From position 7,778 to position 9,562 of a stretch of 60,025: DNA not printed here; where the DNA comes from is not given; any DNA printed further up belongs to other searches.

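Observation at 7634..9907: Polytopic membrane protein resembling a ligand-poor heme-copper-oxidase subunit I, fused to two canonical EF-hands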

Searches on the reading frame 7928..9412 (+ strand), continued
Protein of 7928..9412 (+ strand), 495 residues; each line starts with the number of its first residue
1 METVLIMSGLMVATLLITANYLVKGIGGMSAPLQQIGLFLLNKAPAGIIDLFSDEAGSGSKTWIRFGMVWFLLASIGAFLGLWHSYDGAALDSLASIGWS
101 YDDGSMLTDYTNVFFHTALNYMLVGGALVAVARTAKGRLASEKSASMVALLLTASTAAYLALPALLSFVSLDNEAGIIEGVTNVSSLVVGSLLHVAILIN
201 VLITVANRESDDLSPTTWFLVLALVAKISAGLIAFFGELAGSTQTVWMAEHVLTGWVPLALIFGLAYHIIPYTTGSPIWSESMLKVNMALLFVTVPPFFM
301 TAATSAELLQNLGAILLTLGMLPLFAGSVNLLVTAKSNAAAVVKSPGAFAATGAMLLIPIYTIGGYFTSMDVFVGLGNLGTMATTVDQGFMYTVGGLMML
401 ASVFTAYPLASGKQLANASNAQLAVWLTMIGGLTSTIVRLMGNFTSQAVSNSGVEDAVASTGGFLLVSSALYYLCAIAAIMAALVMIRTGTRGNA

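Call 67: search_protein_families(library=pfam, proteins=[P0233], max_evalue=0.001)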
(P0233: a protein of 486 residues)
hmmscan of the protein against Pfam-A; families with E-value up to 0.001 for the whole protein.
P0233 (486 aa): 1 family
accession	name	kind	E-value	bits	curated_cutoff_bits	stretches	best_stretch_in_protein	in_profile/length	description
PF00115.25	COX1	-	1.1e-22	80.9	34.8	1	22-420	4-422/436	Cytochrome C and Quinol oxidase polypeptide I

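Call 75: list_cluster_members(proteins=[P0133, P0139, P0143, P0145, P0149, P0152, P0156, P0160, P0168, P0233])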
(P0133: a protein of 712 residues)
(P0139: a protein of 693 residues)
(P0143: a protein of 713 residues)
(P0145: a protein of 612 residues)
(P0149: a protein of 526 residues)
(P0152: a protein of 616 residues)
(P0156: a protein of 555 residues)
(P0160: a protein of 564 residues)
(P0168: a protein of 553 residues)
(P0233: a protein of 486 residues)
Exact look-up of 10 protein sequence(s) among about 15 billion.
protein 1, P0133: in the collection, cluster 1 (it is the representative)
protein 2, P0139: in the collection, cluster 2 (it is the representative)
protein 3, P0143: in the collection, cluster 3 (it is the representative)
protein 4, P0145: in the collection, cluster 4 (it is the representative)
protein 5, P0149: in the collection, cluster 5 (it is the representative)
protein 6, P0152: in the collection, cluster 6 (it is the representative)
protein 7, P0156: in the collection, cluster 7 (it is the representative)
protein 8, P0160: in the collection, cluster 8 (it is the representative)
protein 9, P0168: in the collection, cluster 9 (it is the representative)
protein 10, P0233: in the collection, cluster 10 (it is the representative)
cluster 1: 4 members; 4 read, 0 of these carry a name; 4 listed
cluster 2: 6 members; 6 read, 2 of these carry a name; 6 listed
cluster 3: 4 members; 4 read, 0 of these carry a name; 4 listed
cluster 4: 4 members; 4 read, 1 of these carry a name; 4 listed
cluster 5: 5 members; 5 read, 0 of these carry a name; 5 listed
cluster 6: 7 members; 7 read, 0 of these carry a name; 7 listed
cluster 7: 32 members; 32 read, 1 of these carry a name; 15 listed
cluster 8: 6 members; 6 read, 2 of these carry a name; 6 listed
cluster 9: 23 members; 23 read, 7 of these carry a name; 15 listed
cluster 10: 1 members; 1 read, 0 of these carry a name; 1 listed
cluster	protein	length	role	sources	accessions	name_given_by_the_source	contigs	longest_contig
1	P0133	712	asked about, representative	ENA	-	-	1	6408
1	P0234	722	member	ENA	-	-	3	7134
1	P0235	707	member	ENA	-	-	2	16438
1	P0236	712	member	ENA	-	-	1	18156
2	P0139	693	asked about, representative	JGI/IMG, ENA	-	-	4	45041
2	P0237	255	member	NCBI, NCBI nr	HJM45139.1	MAG TPA: SAP domain-containing protein, partial [Candidatus Poseidoniaceae archaeon] | SAP domain-containing protein [Candidatus Poseidoniaceae archaeon]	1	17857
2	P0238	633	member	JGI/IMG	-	hypothetical protein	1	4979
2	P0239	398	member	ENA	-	-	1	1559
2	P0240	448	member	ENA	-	-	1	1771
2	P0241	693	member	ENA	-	-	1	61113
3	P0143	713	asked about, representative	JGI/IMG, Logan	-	-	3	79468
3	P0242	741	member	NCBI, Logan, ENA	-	-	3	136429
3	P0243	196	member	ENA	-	-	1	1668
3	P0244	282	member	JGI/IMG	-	-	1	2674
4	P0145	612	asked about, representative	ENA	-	-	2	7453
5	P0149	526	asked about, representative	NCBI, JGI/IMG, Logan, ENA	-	-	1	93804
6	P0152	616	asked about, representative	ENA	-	-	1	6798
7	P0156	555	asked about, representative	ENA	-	-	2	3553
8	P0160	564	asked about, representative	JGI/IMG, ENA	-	-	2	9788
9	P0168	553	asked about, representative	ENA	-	-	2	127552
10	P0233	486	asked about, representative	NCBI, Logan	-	-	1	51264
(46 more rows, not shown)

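Call 82: find_encoding_contigs(protein=P0233, flank=7000, max_places=2)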
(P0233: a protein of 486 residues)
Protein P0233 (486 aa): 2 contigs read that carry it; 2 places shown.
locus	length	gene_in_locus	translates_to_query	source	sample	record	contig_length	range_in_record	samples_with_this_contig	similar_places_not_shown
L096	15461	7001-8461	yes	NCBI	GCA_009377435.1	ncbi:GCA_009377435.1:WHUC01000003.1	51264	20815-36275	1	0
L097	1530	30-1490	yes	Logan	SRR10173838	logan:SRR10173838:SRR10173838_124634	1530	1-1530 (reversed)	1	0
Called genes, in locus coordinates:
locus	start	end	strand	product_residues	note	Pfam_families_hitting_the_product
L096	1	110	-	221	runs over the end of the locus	-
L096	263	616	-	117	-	-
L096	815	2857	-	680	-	PF00034:Cytochrom_C (weak), PF13442:Cytochrome_CBB3 (weak)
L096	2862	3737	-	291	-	PF00355:Rieske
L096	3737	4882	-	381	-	-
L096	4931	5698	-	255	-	PF00033:Cytochrome_B, PF14358:DUF4405 (weak), PF13631:Cytochrom_B_N_2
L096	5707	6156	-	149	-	PF13183:Fer4_8 (faint), PF13484:Fer4_16 (faint), PF13187:Fer4_9 (faint), PF13746:Fer4_18 (faint), PF14697:Fer4_21 (faint), PF12797:Fer4_2 (faint), PF12838:Fer4_7, PF00037:Fer4 (weak), +2 more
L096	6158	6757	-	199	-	-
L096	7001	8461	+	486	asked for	PF00115:COX1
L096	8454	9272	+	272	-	PF02433:FixO, PF00034:Cytochrom_C (weak), PF13442:Cytochrome_CBB3 (faint)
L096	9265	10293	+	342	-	PF00034:Cytochrom_C (weak), PF13442:Cytochrome_CBB3 (faint)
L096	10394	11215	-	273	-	PF01887:SAM_HAT_N, PF20257:SAM_HAT_C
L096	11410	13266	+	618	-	PF00082:Peptidase_S8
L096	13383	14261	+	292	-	PF16575:CLP1_P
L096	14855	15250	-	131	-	-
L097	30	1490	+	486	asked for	PF00115:COX1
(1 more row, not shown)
